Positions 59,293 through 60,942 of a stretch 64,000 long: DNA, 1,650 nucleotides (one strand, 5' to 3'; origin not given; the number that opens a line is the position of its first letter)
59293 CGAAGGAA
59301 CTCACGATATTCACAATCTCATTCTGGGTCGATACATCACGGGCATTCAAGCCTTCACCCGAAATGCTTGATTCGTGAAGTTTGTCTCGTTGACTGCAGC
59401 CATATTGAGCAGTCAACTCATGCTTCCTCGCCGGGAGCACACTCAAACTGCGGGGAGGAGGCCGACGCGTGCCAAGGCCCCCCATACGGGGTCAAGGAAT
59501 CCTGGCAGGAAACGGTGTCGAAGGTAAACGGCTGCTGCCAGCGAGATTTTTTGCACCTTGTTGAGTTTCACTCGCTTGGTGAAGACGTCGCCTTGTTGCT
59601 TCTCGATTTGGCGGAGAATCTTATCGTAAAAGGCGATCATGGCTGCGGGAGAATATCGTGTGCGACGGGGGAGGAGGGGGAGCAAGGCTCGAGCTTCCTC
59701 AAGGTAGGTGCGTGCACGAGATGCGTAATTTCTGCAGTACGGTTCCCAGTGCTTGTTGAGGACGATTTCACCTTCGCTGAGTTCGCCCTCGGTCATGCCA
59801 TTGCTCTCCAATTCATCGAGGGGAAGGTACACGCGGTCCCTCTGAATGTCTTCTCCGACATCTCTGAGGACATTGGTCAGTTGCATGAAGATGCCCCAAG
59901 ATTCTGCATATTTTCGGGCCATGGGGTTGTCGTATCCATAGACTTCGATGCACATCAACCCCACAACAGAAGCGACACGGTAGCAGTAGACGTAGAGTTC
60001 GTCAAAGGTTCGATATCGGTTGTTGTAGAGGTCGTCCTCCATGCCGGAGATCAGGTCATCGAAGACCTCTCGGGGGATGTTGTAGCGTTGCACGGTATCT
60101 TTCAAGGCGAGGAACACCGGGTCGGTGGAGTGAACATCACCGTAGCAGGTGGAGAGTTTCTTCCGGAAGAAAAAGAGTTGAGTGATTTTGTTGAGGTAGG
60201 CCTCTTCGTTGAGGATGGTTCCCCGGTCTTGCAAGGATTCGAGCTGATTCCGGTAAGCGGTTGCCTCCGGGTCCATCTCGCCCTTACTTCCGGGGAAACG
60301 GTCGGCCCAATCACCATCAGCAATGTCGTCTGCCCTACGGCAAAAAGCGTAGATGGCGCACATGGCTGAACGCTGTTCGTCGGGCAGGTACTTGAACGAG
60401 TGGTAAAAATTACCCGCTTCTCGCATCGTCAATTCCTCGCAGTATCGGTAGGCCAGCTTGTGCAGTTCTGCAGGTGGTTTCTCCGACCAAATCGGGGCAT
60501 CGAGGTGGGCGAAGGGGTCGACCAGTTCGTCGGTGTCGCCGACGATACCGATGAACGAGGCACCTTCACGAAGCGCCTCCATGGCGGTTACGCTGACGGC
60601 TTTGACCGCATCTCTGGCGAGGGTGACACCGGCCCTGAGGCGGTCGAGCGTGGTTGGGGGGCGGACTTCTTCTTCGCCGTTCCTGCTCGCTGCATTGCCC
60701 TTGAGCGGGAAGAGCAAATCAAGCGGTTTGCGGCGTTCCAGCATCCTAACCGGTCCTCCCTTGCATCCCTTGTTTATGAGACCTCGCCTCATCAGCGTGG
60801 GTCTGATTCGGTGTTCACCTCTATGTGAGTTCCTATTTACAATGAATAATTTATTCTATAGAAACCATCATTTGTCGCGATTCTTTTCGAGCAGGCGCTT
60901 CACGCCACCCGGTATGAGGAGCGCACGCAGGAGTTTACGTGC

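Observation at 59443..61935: Tandem squalene/phytoene-synthase paralogs, a possible HpnC/HpnD-type two-enzyme route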

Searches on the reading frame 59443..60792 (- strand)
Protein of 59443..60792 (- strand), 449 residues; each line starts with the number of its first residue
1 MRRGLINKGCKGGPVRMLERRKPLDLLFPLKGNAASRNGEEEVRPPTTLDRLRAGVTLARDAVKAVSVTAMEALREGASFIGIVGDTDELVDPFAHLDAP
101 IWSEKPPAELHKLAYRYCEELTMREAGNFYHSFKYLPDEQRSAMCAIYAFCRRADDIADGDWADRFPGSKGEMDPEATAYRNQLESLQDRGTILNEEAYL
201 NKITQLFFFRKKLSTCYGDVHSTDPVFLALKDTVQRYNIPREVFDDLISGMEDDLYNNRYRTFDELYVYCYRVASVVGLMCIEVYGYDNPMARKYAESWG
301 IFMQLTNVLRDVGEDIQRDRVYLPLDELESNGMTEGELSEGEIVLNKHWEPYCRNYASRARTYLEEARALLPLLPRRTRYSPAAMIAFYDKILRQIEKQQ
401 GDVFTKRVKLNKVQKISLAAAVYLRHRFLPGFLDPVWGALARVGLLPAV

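Call 3: search_protein_families(library=pfam, proteins=[window:59443-60792:-], max_evalue=0.01)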
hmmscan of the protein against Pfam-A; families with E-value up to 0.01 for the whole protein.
window:59443-60792:- (449 aa): 1 family
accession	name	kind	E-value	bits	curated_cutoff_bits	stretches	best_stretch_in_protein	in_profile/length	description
PF00494.24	SQS_PSY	-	3e-74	250.5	26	1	128-413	7-262/263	Squalene/phytoene synthase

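Call 4: search_protein_families(library=ncbifam, proteins=[window:59443-60792:-], max_evalue=0.01)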
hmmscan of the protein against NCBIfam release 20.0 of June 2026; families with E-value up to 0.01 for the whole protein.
window:59443-60792:- (449 aa): 6 families
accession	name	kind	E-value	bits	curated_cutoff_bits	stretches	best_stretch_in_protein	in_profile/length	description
TIGR03465.1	HpnD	equivalog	1.1e-70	237.7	278.6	2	202-423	47-265/267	presqualene diphosphate synthase HpnD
NF045686.1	PhytoSynCyanob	equivalog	2.5e-56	191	550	2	210-427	81-308/310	15-cis-phytoene synthase CrtB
TIGR03464.1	HpnC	equivalog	6e-51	173.5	250.45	1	126-421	6-264/267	squalene synthase HpnC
NF045921.1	PhytnSynCrtBRhod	equivalog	2e-37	129.3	500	2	202-423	56-276/307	15-cis-phytoene synthase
NF042419.1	Phyto_syn_CrtB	equivalog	2.2e-31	109.6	480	1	138-420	27-280/306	15-cis-phytoene synthase CrtB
TIGR01559.1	squal_synth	equivalog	2.6e-08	33.4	286.75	1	225-324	94-199/337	squalene synthase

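Call 9: find_homologous_proteins(query=window:59443-60792:-)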
Query window:59443-60792:- (449 aa): 2336 proteins with E <= 0.001 among 8000 candidates; the best 120 are listed.
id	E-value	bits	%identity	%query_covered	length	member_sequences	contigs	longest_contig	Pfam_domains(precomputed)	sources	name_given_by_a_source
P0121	1.8e-294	995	100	96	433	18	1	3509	PF00494.25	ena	-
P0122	3.3e-280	948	92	100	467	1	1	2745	PF00494.25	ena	-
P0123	3.5e-277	938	94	96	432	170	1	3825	PF00494.25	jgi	-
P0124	3.8e-275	931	93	96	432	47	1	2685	PF00494.25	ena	-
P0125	1.1e-273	926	93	96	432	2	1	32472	PF00494.25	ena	-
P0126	2.3e-273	925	93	96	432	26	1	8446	PF00494.25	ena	-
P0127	8.9e-273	923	93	96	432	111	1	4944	PF00494.25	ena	-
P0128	1.4e-271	919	91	97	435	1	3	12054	PF00494.25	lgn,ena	-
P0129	4.8e-271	918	92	96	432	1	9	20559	PF00494.25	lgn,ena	-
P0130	7.5e-271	917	92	96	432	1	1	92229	PF00494.25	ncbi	-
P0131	1.1e-270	916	92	96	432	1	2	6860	PF00494.25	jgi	jgi:phytoene synthase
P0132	1.1e-270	916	91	96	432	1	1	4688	PF00494.25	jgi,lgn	-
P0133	3.4e-270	915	92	96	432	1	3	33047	PF00494.25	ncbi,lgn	ncbi:MAG: phytoene/squalene synthase family protein [Poseidonia sp.]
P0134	8.3e-270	913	92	96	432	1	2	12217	PF00494.25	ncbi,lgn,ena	-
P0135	2.8e-269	912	92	96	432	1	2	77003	PF00494.25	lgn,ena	-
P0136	4.1e-269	911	92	96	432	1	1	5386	PF00494.25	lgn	-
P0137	1.1e-268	910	91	96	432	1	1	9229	PF00494.25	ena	-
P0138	3.5e-268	908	92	96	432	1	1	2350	PF00494.25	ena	-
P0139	1.1e-265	900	91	96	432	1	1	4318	PF00494.25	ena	-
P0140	3.6e-265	898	90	96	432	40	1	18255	PF00494.25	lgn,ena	-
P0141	9.6e-265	897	90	96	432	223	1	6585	PF00494.25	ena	-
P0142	3.4e-262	888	90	96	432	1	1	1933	PF00494.25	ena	-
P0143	4.2e-261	885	89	96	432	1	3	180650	PF00494.25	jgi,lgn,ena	jgi:phytoene synthase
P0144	1.5e-260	883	89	96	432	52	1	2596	PF00494.25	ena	-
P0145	1.1e-259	880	89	96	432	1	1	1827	PF00494.25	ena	-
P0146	1.5e-259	880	85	100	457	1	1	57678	PF00494.25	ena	-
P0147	2.2e-258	876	87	96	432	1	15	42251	PF00494.25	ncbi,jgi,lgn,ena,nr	ncbi:MAG: phytoene/squalene synthase family protein [Candidatus Poseidonia sp.]|nr:phytoene/squalene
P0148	9.8e-257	870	87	96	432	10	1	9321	PF00494.25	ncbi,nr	ncbi:MAG: phytoene/squalene synthase family protein [Euryarchaeota archaeon]|nr:phytoene/squalene sy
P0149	1.1e-256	870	87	97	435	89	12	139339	PF00494.25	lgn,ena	-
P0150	2.3e-256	869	87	96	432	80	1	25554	PF00494.25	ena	-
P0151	3.3e-253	859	86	96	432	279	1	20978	PF00494.25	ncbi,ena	-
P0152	5.1e-249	845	82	100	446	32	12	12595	PF00494.25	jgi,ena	-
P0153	8.5e-248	841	81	100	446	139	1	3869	PF00494.25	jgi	jgi:phytoene synthase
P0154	1.9e-247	840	83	97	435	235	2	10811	PF00494.25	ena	-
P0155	6.6e-247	838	83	96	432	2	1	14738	PF00494.25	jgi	jgi:phytoene synthase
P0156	3.8e-246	835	85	96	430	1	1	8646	PF00494.25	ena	-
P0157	7.0e-246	835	84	96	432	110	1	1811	PF00494.25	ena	-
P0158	2.1e-242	823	83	97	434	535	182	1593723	PF00494.25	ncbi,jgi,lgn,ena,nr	ncbi:MAG: hypothetical protein CM15mP47_0160 [Methanobacteriota archaeon]|jgi:phytoene synthase|nr:p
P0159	4.8e-242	822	82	96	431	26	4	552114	PF00494.25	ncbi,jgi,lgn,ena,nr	ncbi:MAG: phytoene/squalene synthase family protein [archaeon]|nr:phytoene/squalene synthase family 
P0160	1.2e-240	817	80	100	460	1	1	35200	PF00494.25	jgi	-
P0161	1.6e-240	817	80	100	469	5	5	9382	PF00494.25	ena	-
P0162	3.5e-240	816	82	96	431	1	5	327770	PF00494.25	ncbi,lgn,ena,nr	ncbi:MAG: phytoene/squalene synthase family protein [Candidatus Poseidoniaceae archaeon]|nr:phytoene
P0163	4.4e-240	815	80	100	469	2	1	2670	PF00494.25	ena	-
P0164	4.8e-240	815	80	100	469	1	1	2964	PF00494.25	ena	-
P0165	8.0e-240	815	82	96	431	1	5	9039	PF00494.25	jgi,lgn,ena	jgi:phytoene synthase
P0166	9.2e-240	814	82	96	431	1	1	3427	PF00494.25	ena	-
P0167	1.3e-239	814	80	100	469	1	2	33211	PF00494.25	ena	-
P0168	2.2e-239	813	80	100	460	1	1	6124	PF00494.25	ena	-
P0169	2.4e-239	813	80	100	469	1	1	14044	PF00494.25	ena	-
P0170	2.5e-239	813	82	96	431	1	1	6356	PF00494.25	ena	-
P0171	2.6e-239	813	82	96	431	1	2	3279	PF00494.25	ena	-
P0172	3.0e-239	813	82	96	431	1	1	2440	PF00494.25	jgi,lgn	jgi:phytoene synthase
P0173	3.4e-239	813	80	100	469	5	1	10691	PF00494.25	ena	-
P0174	3.6e-239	812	82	96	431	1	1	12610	PF00494.25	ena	-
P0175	4.6e-239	812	82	96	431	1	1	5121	PF00494.25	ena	-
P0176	4.7e-239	812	80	100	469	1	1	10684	PF00494.25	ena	-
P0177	9.1e-239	811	82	96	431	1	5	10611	PF00494.25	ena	-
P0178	9.6e-239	811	80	100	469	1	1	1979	PF00494.25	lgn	-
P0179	2.2e-238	810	82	96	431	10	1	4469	PF00494.25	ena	-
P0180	2.5e-238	810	82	96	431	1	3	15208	PF00494.25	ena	-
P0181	3.1e-238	809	80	100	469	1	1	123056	PF00494.25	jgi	-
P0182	4.6e-238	809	82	96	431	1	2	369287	PF00494.25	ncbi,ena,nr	ncbi:MAG: phytoene/squalene synthase family protein [Candidatus Poseidoniaceae archaeon]|nr:phytoene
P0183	4.9e-238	809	82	96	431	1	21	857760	PF00494.25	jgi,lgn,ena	-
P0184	6.9e-238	808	82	96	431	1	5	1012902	PF00494.25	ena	-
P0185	6.9e-238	808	82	96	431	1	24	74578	PF00494.25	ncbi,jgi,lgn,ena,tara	tara:strand:+ start:2450 stop:3745 length:1296 start_codon:yes stop_codon:yes gene_type:complete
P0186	1.2e-237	807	82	96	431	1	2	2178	PF00494.25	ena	-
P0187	1.2e-237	807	82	96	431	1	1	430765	PF00494.25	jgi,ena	jgi:phytoene synthase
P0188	1.7e-237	807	81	96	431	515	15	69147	PF00494.25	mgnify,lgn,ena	mgnify:FL=1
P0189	1.9e-237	807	82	96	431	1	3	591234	PF00494.25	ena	-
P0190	2.2e-237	807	82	96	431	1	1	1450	PF00494.25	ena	-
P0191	2.5e-237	806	82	96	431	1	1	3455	PF00494.25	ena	-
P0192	3.5e-237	806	82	96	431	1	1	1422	PF00494.25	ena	-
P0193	4.2e-237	806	81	96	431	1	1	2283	PF00494.25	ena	-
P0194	4.3e-237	806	82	96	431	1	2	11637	PF00494.25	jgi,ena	-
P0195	5.8e-237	805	82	96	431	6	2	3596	PF00494.25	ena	-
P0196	5.9e-237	805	82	96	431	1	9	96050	PF00494.25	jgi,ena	-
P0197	6.2e-237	805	82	96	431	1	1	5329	PF00494.25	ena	-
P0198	6.7e-237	805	82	96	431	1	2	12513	PF00494.25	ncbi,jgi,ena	-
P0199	1.1e-236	804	82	96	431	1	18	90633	PF00494.25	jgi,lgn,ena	-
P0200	1.5e-236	804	79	97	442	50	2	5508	PF00494.25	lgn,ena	-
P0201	2.5e-236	803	81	96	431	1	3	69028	PF00494.25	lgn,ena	-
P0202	3.4e-236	803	81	96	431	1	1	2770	PF00494.25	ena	-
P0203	6.2e-236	802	79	96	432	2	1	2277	PF00494.25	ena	-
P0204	7.7e-236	801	81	96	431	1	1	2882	PF00494.25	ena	-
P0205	1.4e-235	801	81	96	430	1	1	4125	PF00494.25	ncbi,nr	ncbi:MAG: phytoene/squalene synthase family protein [Candidatus Thermoplasmatota archaeon]|nr:phytoe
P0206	2.1e-235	800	81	96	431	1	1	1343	PF00494.25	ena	-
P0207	3.0e-235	800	82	95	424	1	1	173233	PF00494.25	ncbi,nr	ncbi:MAG: phytoene/squalene synthase family protein [Candidatus Poseidoniaceae archaeon]|nr:phytoene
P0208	4.4e-234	796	79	96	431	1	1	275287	PF00494.25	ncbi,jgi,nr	ncbi:MAG: phytoene/squalene synthase family protein [Candidatus Poseidoniaceae archaeon]|jgi:phytoen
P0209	7.6e-234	795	79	96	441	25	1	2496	PF00494.25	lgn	-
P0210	1.1e-233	794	79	96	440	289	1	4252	PF00494.25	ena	-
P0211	3.6e-233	793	79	96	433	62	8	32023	PF00494.25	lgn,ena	-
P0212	1.3e-232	791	79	97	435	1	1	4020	PF00494.25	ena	-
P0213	1.4e-232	791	79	96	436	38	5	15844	PF00494.25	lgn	-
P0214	2.1e-232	790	79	96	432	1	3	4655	PF00494.25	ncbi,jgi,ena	-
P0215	2.8e-232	790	79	96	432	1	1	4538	PF00494.25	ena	-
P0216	4.0e-232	789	79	96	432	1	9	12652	PF00494.25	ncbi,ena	-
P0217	8.2e-232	788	80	96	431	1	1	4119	PF00494.25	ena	-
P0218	1.5e-231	787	79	96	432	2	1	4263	PF00494.25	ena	-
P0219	1.6e-231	787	78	97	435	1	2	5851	PF00494.25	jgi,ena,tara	tara:strand:- start:322 stop:1629 length:1308 start_codon:yes stop_codon:yes gene_type:complete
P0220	2.9e-231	786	79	96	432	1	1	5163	PF00494.25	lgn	-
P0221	3.2e-231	786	78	96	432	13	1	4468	PF00494.25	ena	-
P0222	4.0e-231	786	79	96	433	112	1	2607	PF00494.25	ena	-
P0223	5.0e-231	786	79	96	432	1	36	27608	PF00494.25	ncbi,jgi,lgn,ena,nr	ncbi:MAG: All-trans-phytoene synthase [Methanobacteriota archaeon]|jgi:phytoene synthase|nr:MAG: All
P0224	5.2e-231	786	78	96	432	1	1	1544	PF00494.25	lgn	-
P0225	2.8e-230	783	78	96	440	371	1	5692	PF00494.25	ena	-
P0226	1.7e-228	777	93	80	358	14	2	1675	PF00494.25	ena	-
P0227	3.1e-225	767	92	80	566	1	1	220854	PF00494.25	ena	-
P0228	3.1e-224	763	76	96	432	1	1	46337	PF00494.25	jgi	-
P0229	2.3e-221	754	73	99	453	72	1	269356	PF00494.25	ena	-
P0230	1.2e-220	751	83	87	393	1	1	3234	PF00494.25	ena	-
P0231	1.7e-219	748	82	89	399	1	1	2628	PF00494.25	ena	-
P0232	3.3e-218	743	74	96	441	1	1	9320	PF00494.25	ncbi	-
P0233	6.6e-218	742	80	88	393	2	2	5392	PF00494.25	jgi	jgi:phytoene synthase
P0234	1.6e-217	741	74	95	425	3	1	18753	PF00494.25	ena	-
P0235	3.4e-214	730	76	96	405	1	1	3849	PF00494.25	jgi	jgi:phytoene synthase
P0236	3.6e-207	707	71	96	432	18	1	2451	PF00494.25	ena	-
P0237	6.4e-207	706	71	96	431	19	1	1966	PF00494.25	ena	-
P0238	2.7e-205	701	71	96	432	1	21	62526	PF00494.25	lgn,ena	-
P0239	4.3e-204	697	70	97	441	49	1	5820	PF00494.25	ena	-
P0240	9.8e-203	692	70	96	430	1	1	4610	PF00494.25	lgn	-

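Call 10: search_solved_structures(query=window:59443-60792:-, max_evalue=0.01)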
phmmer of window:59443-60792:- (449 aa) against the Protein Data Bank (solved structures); distinct sequences matched with E-value up to 0.01: 21.
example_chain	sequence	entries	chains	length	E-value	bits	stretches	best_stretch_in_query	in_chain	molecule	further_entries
8is6_A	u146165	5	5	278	4.2e-33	118.4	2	218-415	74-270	CrtM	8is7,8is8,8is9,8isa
5iys_A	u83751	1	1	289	1e-28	104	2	220-421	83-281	Phytoene synthase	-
4f6v_A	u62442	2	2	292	7.9e-21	77.9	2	199-372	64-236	Dehydrosqualene synthase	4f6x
2zco_A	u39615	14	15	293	7.9e-21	77.9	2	199-372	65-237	Dehydrosqualene synthase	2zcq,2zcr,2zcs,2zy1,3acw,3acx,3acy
3vjd_A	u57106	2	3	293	9.1e-21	77.8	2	199-361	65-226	Dehydrosqualene synthase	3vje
4e9u_A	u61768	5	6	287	9.2e-21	77.7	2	199-372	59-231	Dehydrosqualene synthase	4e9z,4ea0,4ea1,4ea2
3we9_A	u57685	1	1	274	1.8e-20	76.8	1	229-412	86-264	Putative phytoene/squalene synthase YisP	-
3adz_A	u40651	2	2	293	9e-20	74.5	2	199-372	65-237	Dehydrosqualene synthase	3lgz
3ae0_A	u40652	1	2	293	9.4e-20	74.4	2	199-372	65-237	Dehydrosqualene synthase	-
4hd1_A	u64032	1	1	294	4.6e-18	68.8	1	210-422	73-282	Squalene synthase HpnC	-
7wgh_A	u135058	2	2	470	3.6e-06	29.6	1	239-336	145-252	Squalene synthase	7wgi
3wej_A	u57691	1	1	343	0.00016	24.2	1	259-326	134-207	Squalene synthase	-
3wek_A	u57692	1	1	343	0.00017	24.1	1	259-326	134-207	Squalene synthase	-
3vj8_A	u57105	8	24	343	0.00018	24.1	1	259-326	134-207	Squalene synthase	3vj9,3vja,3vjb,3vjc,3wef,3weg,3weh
3asx_A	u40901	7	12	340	0.00018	24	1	259-326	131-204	Squalene synthase | Squalene synthetase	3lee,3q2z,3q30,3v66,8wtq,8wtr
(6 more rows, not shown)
